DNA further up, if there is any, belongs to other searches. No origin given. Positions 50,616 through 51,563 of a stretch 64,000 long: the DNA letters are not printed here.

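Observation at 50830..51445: Uncharacterised ~200-aa domain shared by an S53 peptidase and a tandem-repeat secreted protein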

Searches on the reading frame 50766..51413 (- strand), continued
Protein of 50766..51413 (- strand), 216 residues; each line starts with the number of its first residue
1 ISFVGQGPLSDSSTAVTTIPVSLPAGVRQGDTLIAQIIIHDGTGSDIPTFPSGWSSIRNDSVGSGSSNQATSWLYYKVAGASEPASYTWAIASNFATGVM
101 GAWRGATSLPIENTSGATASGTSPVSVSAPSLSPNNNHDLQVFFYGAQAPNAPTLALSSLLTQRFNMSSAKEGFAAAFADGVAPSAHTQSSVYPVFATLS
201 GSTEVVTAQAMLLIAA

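Call 34: find_related_loci(query=A1, collection=genome_contigs, flank=6000)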
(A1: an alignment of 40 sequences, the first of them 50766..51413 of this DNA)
Query A1 (216 aa) in genome_contigs; peptide patterns used: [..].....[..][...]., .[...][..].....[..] (x = any residue, [..] = any of these).
146 stretches matched a pattern; 50 encode a relative of the query (tblastn E <= 1e-3); 44 distinct loci.
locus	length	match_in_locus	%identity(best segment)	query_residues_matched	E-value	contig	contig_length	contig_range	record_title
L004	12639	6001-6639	81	3-214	3e-111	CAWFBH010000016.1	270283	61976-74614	MAG: uncultured delta proteobacterium isolate MFD02248.bin.2.83 genome assembly, contig: contig_54837, whole genome shot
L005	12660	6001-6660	64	1-214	4e-84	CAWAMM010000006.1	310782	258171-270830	MAG: uncultured delta proteobacterium isolate MFD01716.bin.1.24 genome assembly, contig: contig_69188, whole genome shot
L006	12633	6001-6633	64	1-214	3e-84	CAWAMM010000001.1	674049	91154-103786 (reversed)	MAG: uncultured delta proteobacterium isolate MFD01716.bin.1.24 genome assembly, contig: contig_12597, whole genome shot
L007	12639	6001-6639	63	1-216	5e-82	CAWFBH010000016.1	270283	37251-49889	MAG: uncultured delta proteobacterium isolate MFD02248.bin.2.83 genome assembly, contig: contig_54837, whole genome shot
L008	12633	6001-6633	62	1-214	1e-81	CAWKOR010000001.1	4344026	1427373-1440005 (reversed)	MAG: uncultured delta proteobacterium isolate MFD04944.bin.1.36 genome assembly, contig: contig_15114, whole genome shot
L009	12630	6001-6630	62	1-213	7e-82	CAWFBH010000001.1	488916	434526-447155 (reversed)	MAG: uncultured delta proteobacterium isolate MFD02248.bin.2.83 genome assembly, contig: contig_106, whole genome shotgu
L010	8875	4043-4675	62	1-214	1e-80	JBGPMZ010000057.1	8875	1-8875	MAG: Candidatus Binataceae bacterium isolate OBJ_0618_7090110_226 k141_4878422_length_8875_cov_35.6080, whole genome sho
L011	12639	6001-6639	61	1-216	6e-80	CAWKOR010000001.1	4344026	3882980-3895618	MAG: uncultured delta proteobacterium isolate MFD04944.bin.1.36 genome assembly, contig: contig_15114, whole genome shot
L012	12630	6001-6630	59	1-213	3e-78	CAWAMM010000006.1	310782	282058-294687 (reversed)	MAG: uncultured delta proteobacterium isolate MFD01716.bin.1.24 genome assembly, contig: contig_69188, whole genome shot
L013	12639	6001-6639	58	1-216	2e-76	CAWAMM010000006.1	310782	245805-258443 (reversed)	MAG: uncultured delta proteobacterium isolate MFD01716.bin.1.24 genome assembly, contig: contig_69188, whole genome shot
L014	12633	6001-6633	56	1-216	1e-74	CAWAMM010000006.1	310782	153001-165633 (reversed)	MAG: uncultured delta proteobacterium isolate MFD01716.bin.1.24 genome assembly, contig: contig_69188, whole genome shot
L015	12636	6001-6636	59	1-216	4e-74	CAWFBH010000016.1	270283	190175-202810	MAG: uncultured delta proteobacterium isolate MFD02248.bin.2.83 genome assembly, contig: contig_54837, whole genome shot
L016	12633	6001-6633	58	1-214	7e-74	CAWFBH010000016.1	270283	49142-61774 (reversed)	MAG: uncultured delta proteobacterium isolate MFD02248.bin.2.83 genome assembly, contig: contig_54837, whole genome shot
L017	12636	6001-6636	56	1-214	1e-73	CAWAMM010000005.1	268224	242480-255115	MAG: uncultured delta proteobacterium isolate MFD01716.bin.1.24 genome assembly, contig: contig_55060, whole genome shot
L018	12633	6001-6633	57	1-213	2e-73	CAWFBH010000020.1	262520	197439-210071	MAG: uncultured delta proteobacterium isolate MFD02248.bin.2.83 genome assembly, contig: contig_59759, whole genome shot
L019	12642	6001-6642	56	1-216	4e-72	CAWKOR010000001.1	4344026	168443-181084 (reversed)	MAG: uncultured delta proteobacterium isolate MFD04944.bin.1.36 genome assembly, contig: contig_15114, whole genome shot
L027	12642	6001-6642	52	1-216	9e-69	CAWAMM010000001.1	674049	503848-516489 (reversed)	MAG: uncultured delta proteobacterium isolate MFD01716.bin.1.24 genome assembly, contig: contig_12597, whole genome shot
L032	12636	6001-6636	54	1-216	6e-66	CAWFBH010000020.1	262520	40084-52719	MAG: uncultured delta proteobacterium isolate MFD02248.bin.2.83 genome assembly, contig: contig_59759, whole genome shot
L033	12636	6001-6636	53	1-214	7e-66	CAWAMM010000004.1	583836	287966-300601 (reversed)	MAG: uncultured delta proteobacterium isolate MFD01716.bin.1.24 genome assembly, contig: contig_39321, whole genome shot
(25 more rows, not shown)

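Call 40: search_protein_families(library=pfam, proteins=[L009:3958-7983:+, L027:5893-9093:+, L033:3760-7368:+, L019:3166-6651:+, L007:5218-10566:+, L032:3742-7404:+, L013:4906-8283:+], max_evalue=0.001)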
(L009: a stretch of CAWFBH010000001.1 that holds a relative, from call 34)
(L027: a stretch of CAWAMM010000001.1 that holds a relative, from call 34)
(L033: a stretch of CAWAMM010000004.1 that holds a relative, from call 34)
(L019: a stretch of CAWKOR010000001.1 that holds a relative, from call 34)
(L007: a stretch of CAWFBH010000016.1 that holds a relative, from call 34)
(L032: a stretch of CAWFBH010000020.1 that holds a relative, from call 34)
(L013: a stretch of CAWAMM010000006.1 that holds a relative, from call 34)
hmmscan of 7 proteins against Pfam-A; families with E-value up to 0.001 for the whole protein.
L009:3958-7983:+ (1342 aa): 3 families
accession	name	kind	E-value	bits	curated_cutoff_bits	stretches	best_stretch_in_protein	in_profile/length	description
PF17957.7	Big_7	-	3.6e-21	76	24.1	3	580-641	3-70/70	Bacterial Ig domain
PF17996.7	CE2_N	-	9.8e-06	26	27.9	0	1268-1320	24-79/108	Carbohydrate esterase 2 N-terminal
PF11008.14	DUF2846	-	6.7e-05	23.3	34.3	0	599-661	15-69/92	Protein of unknown function (DUF2846)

L027:5893-9093:+ (1067 aa): 0 families

L033:3760-7368:+ (1203 aa): 0 families

L019:3166-6651:+ (1162 aa): 0 families

L007:5218-10566:+ (1783 aa): 1 family
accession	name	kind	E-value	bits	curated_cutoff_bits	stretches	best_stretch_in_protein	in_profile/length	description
PF01364.23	Peptidase_C25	-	9e-74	249.4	23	1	1441-1782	2-374/374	Peptidase family C25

L032:3742-7404:+ (1221 aa): 0 families

L013:4906-8283:+ (1126 aa): 0 families

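Call 44: search_protein_families(library=pfam, alignment_id=A2, max_evalue=1)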
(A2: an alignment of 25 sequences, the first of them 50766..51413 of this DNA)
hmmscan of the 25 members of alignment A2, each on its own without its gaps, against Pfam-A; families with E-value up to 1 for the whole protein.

A. member 1, window:50766-51413:- (216 aa): 0 families

B. families by the number of members that match (of 25 scanned): 4 families
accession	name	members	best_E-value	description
PF13263.12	PHP_C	1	0.048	PHP-associated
PF00932.25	LTD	1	0.12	Lamin Tail Domain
PF22578.2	GGR_cat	1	0.22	Geranylgeranyl reductase catalytic domain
PF19403.5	SpaA_2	1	0.62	Prealbumin-like fold domain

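Call 45: search_solved_structures(query=A2, max_evalue=10, show_alignments=2)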
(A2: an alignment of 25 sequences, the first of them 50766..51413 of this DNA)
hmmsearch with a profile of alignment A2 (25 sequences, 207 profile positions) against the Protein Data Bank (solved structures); distinct sequences matched with E-value up to 10: 0.

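Call 46: find_homologous_proteins(query=A2, max_evalue=0.00001)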
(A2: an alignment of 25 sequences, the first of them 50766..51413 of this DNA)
Query A2 (25 sequences) (216 aa, profile of the alignment): 238 proteins with E <= 0.00001 among 8000 candidates; the best 120 are listed.
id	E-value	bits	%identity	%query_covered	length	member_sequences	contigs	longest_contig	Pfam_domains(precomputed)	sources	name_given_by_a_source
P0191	5.7e-77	276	54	100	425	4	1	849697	-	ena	-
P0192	2.8e-75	271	57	99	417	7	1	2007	-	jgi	jgi:hypothetical protein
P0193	9.3e-73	262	51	99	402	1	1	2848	-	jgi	jgi:hypothetical protein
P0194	1.6e-71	258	35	75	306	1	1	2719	-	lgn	-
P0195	5.8e-61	224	36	75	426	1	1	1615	-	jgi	jgi:hypothetical protein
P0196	2.2e-60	222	38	64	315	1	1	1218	-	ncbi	ncbi:hypothetical protein B7Z17_03955, partial [Candidatus Saccharibacteria bacterium 32-49-10]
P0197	2.5e-58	215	61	99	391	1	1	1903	-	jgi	jgi:hypothetical protein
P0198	7.3e-57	210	34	67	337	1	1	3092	-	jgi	jgi:hypothetical protein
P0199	2.2e-55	206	38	76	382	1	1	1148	-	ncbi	ncbi:MAG: hypothetical protein AAB393_00555, partial [Bacteroidota bacterium]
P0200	1.5e-52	196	35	74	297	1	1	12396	-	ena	-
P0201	7.1e-52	194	42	36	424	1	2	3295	-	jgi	jgi:Tfp pilus assembly protein PilV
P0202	7.1e-52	194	38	34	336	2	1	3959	-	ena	-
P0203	8.1e-52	194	37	35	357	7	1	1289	-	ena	-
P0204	2.6e-51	192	37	40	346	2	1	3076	-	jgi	jgi:hypothetical protein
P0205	3.3e-51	192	36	47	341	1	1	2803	-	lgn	-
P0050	1.2e-50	190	45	41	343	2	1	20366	PF18962.8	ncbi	ncbi:MAG: T9SS type A sorting domain-containing protein [Bacteroidota bacterium]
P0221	1.0e-47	181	32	63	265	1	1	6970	-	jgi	jgi:MSHA biogenesis protein MshQ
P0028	1.1e-43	167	52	86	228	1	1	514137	-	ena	-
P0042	1.2e-33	135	47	91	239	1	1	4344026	-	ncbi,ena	-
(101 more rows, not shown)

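Call 52: search_dna_similar(query=L003:5950-6640:+, collection=phages, mode=protein, max_evalue=0.001, max_rows=40, rows=spread)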
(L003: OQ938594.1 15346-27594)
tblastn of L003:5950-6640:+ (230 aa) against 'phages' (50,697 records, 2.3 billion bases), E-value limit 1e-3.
Records with a match: 9; places in all: 14; records where one place covers at least 80% of the query: 5.
Best place of each record, by identity: >=99% 1; 60-80% 3; <60% 5.
By first word of the organism name: Rhodococcus 5; Gordonia 3; Mycobacterium 1.
By host as written in the record: Rhodococcus equi NRRL B-16538 3; Rhodococcus equi 2; Gordonia rubripertincta 2; Gordonia rubripertincta NRRL B-16540 1; Mycobacterium abscessus GD79 1.
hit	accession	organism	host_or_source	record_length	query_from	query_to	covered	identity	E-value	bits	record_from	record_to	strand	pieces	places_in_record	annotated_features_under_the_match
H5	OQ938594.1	Rhodococcus phage Jflix2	Rhodococcus equi NRRL B-16538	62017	1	230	100%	100.0%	7e-148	460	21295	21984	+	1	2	21: minor tail protein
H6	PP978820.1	Rhodococcus phage Madraxi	Rhodococcus equi NRRL B-16538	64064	1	230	100%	79.1%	3e-119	378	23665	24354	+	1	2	26: minor tail protein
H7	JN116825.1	Rhodococcus phage REQ1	Rhodococcus equi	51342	5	230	98%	67.3%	2e-100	325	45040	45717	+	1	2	hypothetical protein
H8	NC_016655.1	Rhodococcus phage REQ1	Rhodococcus equi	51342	5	230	98%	67.3%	2e-100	325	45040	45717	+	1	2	hypothetical protein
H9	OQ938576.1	Rhodococcus phage Shagrat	Rhodococcus equi NRRL B-16538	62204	5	227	97%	46.9%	4e-53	189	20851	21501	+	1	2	22: minor tail protein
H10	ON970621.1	Gordonia phage Button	Gordonia rubripertincta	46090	34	192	69%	32.7%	3e-8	59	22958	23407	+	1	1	30: hypothetical protein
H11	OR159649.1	Gordonia phage Jamzy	Gordonia rubripertincta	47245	34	192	69%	32.1%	7e-8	58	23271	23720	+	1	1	32: hypothetical protein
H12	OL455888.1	Gordonia phage GiKK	Gordonia rubripertincta NRRL B-16540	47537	34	192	69%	32.1%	2e-7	57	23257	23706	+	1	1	32: hypothetical protein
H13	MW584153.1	Mycobacterium phage prophi79-1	Mycobacterium abscessus GD79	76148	35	129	41%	39.6%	2e-7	57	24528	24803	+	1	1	27: hypothetical protein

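Call 64: search_dna_similar(query=P0221, collection=phages, mode=protein, max_evalue=0.001, max_rows=40, rows=spread)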
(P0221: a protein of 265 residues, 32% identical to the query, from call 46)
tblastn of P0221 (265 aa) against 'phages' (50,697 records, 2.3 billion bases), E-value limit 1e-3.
Records with a match: 4; places in all: 4; records where one place covers at least 80% of the query: 0.
Best place of each record, by identity: <60% 4.
By first word of the organism name: Rhodococcus 4.
By host as written in the record: Rhodococcus equi NRRL B-16538 2; Rhodococcus equi 2.
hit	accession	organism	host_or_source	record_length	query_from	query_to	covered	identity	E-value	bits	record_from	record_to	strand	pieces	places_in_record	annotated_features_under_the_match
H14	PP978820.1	Rhodococcus phage Madraxi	Rhodococcus equi NRRL B-16538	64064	57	229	65%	30.2%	5e-6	53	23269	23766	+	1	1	26: minor tail protein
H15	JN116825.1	Rhodococcus phage REQ1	Rhodococcus equi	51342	55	213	60%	31.7%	7e-4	47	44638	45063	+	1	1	hypothetical protein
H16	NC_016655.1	Rhodococcus phage REQ1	Rhodococcus equi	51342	55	213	60%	31.7%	7e-4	47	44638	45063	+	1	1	hypothetical protein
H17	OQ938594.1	Rhodococcus phage Jflix2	Rhodococcus equi NRRL B-16538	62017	57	196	53%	32.4%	3e-4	48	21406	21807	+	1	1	21: minor tail protein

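Call 65: predict_structure(alignment_id=A3)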
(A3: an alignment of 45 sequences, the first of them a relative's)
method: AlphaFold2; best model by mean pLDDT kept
length: 265 residues; sequences in the alignment: 45
mean_pLDDT: 87.0   pTM: 0.83
mean pLDDT of the five models: 87.0, 86.6, 86.3, 85.8, 85.5
residues with pLDDT >= 90: 182; 70-90: 32; 50-70: 42; < 50: 9
segments of 3 or more residues with pLDDT < 50: none
pLDDT, mean of each block of 10 residues (from residue 1): 54 49 53 80 94 96 98 86 82 98 74 96 98 95 98 97 82 96 97 87 98 80 84 97 96 95 95
secondary structure, 60 per line:
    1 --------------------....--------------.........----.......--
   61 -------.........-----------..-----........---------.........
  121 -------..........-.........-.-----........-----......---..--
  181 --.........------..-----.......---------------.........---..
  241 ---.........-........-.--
elements in order: H21-24 E39-47 E52-58 E68-76 E95-102 E112-120 E128-137 E139-147 E155-162 E168-173 E183-191 E205-211 E227-235 E244-252 E254-261

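Call 67: fold_search(model_id=the predicted structure, library=pdb)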
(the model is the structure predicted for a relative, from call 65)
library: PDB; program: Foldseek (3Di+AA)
matches with E <= 10: 602; with E <= 0.001: 0
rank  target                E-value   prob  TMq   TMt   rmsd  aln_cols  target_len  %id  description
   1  9h6g_B                7.3e-03  0.28  0.20  0.07  27.6       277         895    9  Inactive Bacteroides ovatus GH98 endoxylanase E361A in complex with arabino-xylooligosaccharide (released 2025-11-05)
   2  4zmh_A                1.1e-02  0.25  0.20  0.07  19.0       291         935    7  Crystal structure of a five-domain GH115 alpha-Glucuronidase from the Marine Bacterium Saccharophagus degradans 2-40T (released 2016-05-04)
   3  4qaw_B                1.7e-02  0.33  0.23  0.13  20.8       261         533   10  Structure of modular Xyn30D from Paenibacillus barcinonensis (released 2014-10-08)
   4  9h6h_B                1.7e-02  0.25  0.20  0.08  27.8       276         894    9  Bacteroides ovatus GH98 endoxylanase with Seleno-methionine substituents (released 2025-11-05)
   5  9h6h_A                2.0e-02  0.25  0.21  0.08  27.9       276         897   10  Bacteroides ovatus GH98 endoxylanase with Seleno-methionine substituents (released 2025-11-05)
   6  4qaw_D                2.1e-02  0.20  0.20  0.11  20.5       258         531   12  Structure of modular Xyn30D from Paenibacillus barcinonensis (released 2014-10-08)
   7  6g45_A                2.2e-02  0.15  0.19  0.12  19.9       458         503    7  Crystal structure of mavirus major capsid protein (released 2018-07-04)
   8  6g44_A                2.4e-02  0.12  0.16  0.11  17.8       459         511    8  Crystal structure of mavirus major capsid protein lacking the C-terminal domain (released 2018-07-04)
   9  9h6f_A                3.7e-02  0.15  0.20  0.08  27.5       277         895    9  Bacteroides ovatus GH98 endoxylanase in complex with arabino-xylooligosaccharide (released 2025-11-05)
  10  4qaw_E                4.4e-02  0.20  0.22  0.12  22.7       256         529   12  Structure of modular Xyn30D from Paenibacillus barcinonensis (released 2014-10-08)
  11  6g44_C                4.4e-02  0.14  0.19  0.12  20.5       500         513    8  Crystal structure of mavirus major capsid protein lacking the C-terminal domain (released 2018-07-04)
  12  9h6g_A                4.9e-02  0.15  0.20  0.08  27.5       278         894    9  Inactive Bacteroides ovatus GH98 endoxylanase E361A in complex with arabino-xylooligosaccharide (released 2025-11-05)
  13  2y7l_A                5.5e-02  0.08  0.16  0.14  21.6       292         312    9  Structure of N-terminal domain of Candida albicans Als9-2 in complex with human fibrinogen gamma peptide (released 2011-10-05)
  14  4nen_A                6.2e-02  0.11  0.18  0.06  24.6       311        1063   11  An internal ligand-bound, metastable state of a leukocyte integrin, aXb2 (released 2014-01-15)
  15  4wz9_B                7.7e-02  0.07  0.14  0.06  18.3       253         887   10  APN1 from Anopheles gambiae (released 2015-06-17)
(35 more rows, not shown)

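Call 69: search_protein_families(library=ncbifam, alignment_id=A2, max_evalue=0.1)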
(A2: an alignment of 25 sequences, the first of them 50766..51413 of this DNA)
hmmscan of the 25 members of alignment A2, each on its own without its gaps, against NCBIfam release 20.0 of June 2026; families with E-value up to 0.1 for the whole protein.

A. member 1, window:50766-51413:- (216 aa): 0 families

B. families by the number of members that match (of 25 scanned): 2 families
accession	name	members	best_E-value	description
TIGR04393.1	rpt_T5SS_PEPC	1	0.013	T5SS/PEP-CTERM-associated repeat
NF051488.1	bifunc_PcaDC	1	0.085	bifunctional 3-oxoadipate enol-lactonase/4-carboxymuconolactone decarboxylase PcaDC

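Call 70: search_protein_families(library=phrogs, alignment_id=A2, max_evalue=0.001)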
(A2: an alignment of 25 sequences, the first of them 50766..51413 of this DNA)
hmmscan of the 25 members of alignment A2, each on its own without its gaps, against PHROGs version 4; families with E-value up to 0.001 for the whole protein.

A. member 1, window:50766-51413:- (216 aa): 2 families
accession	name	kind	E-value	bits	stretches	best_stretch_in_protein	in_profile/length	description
phrog_3329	-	unknown function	2.6e-09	37.2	1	4-90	216-303/440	-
phrog_13624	-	other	1.3e-05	24.9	1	11-122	16-122/651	hydrolase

B. families by the number of members that match (of 25 scanned): 4 families
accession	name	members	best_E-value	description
phrog_3329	-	14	5.7e-11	-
phrog_13624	-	9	3.7e-09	hydrolase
phrog_6813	-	2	2.3e-06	-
phrog_553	-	1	1.8e-07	minor tail protein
